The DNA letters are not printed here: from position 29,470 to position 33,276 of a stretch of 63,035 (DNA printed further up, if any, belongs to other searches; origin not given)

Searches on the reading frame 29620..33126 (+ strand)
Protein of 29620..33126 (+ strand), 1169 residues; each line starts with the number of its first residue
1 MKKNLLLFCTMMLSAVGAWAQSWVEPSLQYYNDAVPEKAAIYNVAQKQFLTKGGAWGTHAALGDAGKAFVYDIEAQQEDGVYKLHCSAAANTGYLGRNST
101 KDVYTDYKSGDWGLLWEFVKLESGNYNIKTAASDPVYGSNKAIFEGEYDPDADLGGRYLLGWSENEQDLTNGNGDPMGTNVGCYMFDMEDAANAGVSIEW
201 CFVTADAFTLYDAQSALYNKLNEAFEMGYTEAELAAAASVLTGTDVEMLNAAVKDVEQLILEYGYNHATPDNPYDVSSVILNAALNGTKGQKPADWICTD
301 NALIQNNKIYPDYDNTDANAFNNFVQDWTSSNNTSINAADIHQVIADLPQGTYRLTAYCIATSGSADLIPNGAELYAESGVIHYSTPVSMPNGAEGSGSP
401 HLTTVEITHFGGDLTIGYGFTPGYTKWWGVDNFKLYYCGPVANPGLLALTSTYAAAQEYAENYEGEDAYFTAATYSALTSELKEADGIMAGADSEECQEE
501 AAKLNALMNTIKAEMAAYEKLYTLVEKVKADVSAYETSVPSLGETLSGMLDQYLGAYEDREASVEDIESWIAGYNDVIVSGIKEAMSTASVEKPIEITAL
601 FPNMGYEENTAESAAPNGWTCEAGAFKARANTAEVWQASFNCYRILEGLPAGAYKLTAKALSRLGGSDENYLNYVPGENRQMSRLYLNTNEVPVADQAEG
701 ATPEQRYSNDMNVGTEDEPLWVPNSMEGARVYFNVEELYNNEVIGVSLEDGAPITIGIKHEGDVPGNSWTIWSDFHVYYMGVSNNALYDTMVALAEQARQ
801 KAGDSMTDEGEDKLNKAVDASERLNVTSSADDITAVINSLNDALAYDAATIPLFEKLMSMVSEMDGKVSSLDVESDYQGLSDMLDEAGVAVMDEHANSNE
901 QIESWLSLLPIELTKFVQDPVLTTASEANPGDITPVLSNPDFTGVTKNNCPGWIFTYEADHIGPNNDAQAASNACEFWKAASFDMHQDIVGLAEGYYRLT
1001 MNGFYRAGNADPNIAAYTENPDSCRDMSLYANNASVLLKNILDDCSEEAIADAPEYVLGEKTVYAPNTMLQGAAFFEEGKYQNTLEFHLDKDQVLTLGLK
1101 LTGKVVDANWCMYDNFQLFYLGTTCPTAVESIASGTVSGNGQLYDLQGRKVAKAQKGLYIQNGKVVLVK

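Call 7: search_protein_families(library=pfam, proteins=[window:29620-33126:+], max_evalue=1)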
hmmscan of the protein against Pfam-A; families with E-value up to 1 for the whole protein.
window:29620-33126:+ (1169 aa): 4 families
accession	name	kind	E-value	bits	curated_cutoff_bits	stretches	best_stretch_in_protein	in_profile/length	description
PF16405.10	DUF5013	-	4.8e-06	27.2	28.5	1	287-365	15-88/149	Domain of unknown function (DUF5013)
PF14357.11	DUF4404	-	0.015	16.3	27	1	496-551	18-76/83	Domain of unknown function (DUF4404)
PF07426.16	Dynactin_p22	-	0.017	15.4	25.2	1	493-580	72-158/168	Dynactin subunit p22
PF07495.19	Y_Y_Y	-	0.032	14.6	26.6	0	327-364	20-51/65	Y_Y_Y domain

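Call 8: search_protein_families(library=ncbifam, proteins=[window:29620-33126:+], max_evalue=1)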
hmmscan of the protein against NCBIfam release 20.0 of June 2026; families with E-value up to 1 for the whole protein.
window:29620-33126:+ (1169 aa): 2 families
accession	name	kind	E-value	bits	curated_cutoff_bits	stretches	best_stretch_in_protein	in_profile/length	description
NF047515.1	SpiroCoCo_C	equivalog_domain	0.078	12.1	125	1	497-569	2-73/313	SpiroCoCo family coiled-coil protein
NF004208.0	PRK05658.1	equivalog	0.28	10.1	555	0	476-571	244-338/631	RNA polymerase sigma factor RpoD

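Call 10: find_homologous_proteins(query=window:29620-33126:+)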
Query window:29620-33126:+ (1169 aa): 106 proteins with E <= 0.001 among 8000 candidates.
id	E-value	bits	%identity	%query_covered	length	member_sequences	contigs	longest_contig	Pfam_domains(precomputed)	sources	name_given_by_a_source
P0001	0.0e+0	2679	100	100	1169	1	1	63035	-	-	-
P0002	0.0e+0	1810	68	100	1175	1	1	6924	-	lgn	-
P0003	0.0e+0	1717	67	100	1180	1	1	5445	-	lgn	-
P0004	0.0e+0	1653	63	100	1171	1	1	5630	-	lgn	-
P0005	0.0e+0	1125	49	100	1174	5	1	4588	-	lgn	-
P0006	0.0e+0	1059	47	100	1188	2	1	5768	-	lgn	-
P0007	0.0e+0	1057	46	100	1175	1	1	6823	-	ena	-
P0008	0.0e+0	1056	48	100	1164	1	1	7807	-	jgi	-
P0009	0.0e+0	1051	47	99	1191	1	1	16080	-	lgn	-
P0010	0.0e+0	1039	46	100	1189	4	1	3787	-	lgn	-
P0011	0.0e+0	1032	47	100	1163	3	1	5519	-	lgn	-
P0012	0.0e+0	1031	46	99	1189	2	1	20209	-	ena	-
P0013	0.0e+0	1027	47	100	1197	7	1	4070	-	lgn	-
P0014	0.0e+0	1026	46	100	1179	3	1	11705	-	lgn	-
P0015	0.0e+0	1024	47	100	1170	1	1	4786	-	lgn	-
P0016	2.3e-298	1011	46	100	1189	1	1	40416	-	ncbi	-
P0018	2.6e-292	991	46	99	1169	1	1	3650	-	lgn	-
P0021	9.3e-290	982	44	100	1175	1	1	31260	-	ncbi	-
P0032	2.3e-257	875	41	100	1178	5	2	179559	-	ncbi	-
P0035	4.3e-254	864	41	100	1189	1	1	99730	-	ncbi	-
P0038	6.1e-240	817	40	100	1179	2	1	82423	-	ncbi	-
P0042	1.1e-174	601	34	100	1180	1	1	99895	-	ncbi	-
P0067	2.1e-23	100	33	16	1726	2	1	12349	PF08757.18,PF00932.26,PF13287.13,PF18962.8,PF13290.14,PF02368.25,PF26918.1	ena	-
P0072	4.9e-15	73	33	17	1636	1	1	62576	-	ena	-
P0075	1.5e-13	68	25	16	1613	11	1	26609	PF00754.32,PF07738.20,PF22633.4,PF16391.12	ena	-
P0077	3.4e-10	56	30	11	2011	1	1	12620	PF07495.20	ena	-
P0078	1.3e-9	55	22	44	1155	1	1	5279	PF07745.20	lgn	-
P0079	1.3e-9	55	22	50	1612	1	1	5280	-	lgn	-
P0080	4.9e-9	53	27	24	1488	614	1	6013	PF02018.24,PF06964.19,PF22848.3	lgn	-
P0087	7.3e-5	39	34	7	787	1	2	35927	-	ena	-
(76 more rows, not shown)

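Call 11: search_solved_structures(query=window:29620-33126:+, max_evalue=1)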
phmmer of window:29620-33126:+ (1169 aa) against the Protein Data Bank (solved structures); distinct sequences matched with E-value up to 1: 1.
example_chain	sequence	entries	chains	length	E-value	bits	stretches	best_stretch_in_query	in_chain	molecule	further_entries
7tx8_A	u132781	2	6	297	0.084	13.7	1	963-1021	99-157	Long form D7 salivary protein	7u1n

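Call 14: find_related_loci(query=window:29620-33126:+, collection=genome_contigs, flank=10000)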
Query window:29620-33126:+ (1169 aa) in genome_contigs; peptide patterns used: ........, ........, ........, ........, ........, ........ (x = any residue, [..] = any of these).
20 stretches matched a pattern, but none encodes a relative of the query by tblastn (E <= 1e-3).

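Call 17: find_encoding_contigs(protein=P0032, flank=10000, max_places=3)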
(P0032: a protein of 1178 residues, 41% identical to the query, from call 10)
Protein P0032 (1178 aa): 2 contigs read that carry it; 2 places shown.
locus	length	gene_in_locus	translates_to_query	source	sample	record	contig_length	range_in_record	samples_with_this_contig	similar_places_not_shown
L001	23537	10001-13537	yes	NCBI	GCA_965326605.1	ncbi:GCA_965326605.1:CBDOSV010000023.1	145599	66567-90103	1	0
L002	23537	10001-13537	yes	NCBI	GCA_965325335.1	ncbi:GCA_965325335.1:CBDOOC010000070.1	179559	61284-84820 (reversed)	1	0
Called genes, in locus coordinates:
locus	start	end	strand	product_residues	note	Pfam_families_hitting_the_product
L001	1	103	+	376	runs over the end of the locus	PF03415:Peptidase_C11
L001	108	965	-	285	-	PF01842:ACT, PF00551:Formyl_trans_N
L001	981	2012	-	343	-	PF05496:RuvB_N, PF00004:AAA, PF07728:AAA_5 (faint), PF17864:AAA_lid_4, PF05491:WHD_RuvB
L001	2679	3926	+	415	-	PF07670:Gate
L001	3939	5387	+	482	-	PF13440:Polysacc_synt_3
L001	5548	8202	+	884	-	PF00690:Cation_ATPase_N, PF00122:E1-E2_ATPase, PF00702:Hydrolase, PF13246:Cation_ATPase, PF00689:Cation_ATPase_C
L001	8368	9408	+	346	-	-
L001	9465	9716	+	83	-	-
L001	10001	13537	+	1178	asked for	-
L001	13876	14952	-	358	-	PF12679:ABC2_membrane_2, PF12730:ABC2_membrane_4 (faint), PF12698:ABC2_membrane_3, PF01061:ABC2_membrane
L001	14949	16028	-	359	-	PF12679:ABC2_membrane_2, PF12698:ABC2_membrane_3, PF01061:ABC2_membrane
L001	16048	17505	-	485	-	PF13476:AAA_23 (faint), PF00005:ABC_tran, PF13555:AAA_29 (faint), PF13304:AAA_21 (weak), PF00005:ABC_tran, PF13304:AAA_21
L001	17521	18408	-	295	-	PF25919:BSH_CusB (faint), PF25917:BSH_RND, PF25973:BSH_CzcB (weak), PF25997:BSH_YhbJ (faint)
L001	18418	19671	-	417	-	PF02321:OEP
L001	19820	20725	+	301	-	PF12833:HTH_18, PF00165:HTH_AraC (weak)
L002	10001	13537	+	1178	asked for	-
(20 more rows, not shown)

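Call 39: predict_structure(alignment_id=A1)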
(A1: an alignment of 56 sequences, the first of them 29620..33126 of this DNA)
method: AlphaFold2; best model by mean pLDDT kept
length: 1169 residues; sequences in the alignment: 56
mean_pLDDT: 88.7   pTM: 0.52
mean pLDDT of the five models: 88.7, 87.9, 86.4, 86.2, 86.0
residues with pLDDT >= 90: 704; 70-90: 403; 50-70: 46; < 50: 16
segments of 3 or more residues with pLDDT < 50: 1129-1141
pLDDT, mean of each block of 10 residues (from residue 1): 60 53 80 89 92 80 82 92 89 89 84 92 93 90 75 80 85 69 92 92 86 87 87 89 90 91 88 91 86 92 85 79 90 90 94 95 86 92 88 86 91 94 91 94 81 88 87 94 93 84 86 89 92 88 94 94 92 90 92 91 89 88 91 93 92 95 94 88 91 94 94 94 96 92 92 93 88 96 90 91 92 96 93 92 93 92 89 89 93 94 95 94 92 94 90 93 91 93 96 96 94 88 92 95 93 90 94 95 96 95 91 97 76 34 72 73 66
secondary structure, 60 per line:
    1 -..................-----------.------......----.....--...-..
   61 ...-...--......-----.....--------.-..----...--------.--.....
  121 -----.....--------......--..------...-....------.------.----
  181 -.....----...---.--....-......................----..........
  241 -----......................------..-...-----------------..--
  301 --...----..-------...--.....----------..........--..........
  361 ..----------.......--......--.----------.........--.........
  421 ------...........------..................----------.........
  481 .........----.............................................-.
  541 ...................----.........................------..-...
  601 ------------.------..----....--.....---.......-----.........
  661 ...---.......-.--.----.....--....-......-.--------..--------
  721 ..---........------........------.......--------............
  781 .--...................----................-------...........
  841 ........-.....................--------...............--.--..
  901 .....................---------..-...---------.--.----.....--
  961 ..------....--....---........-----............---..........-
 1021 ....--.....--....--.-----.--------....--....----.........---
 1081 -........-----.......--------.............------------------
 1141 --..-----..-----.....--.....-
elements in order (helices of 4 or more, strands of 3 or more residues): H2-19 E38-43 E48-52 E59-63 E70-75 E81-85 E102-104 E116-120 E126-130 H139-142 E159-162 E182-186 E200-203 H205-226 H231-240 H246-267 E303-305 E319-321 E324-328 E339-348 E351-362 E373-379 E382-387 E401-409 E412-420 E427-437 H444-461 H472-489 H494-538 H540-559 H564-588 E626-629 E632-636 E640-646 E652-663 H667-673 E683-687 E690-693 H697-700 H726-733 E740-747 E754-760 E769-781 H784-802 H808-822 H830-848 H850-870 H879-893 H899-921 E954-958 H969-972 E975-978 E982-989 E995-1006 H1010-1019 H1021-1024 E1027-1031 E1034-1037 E1055-1058 E1061-1064 H1069-1077 E1082-1089 E1095-1101 E1110-1122 E1157-1161 E1164-1168
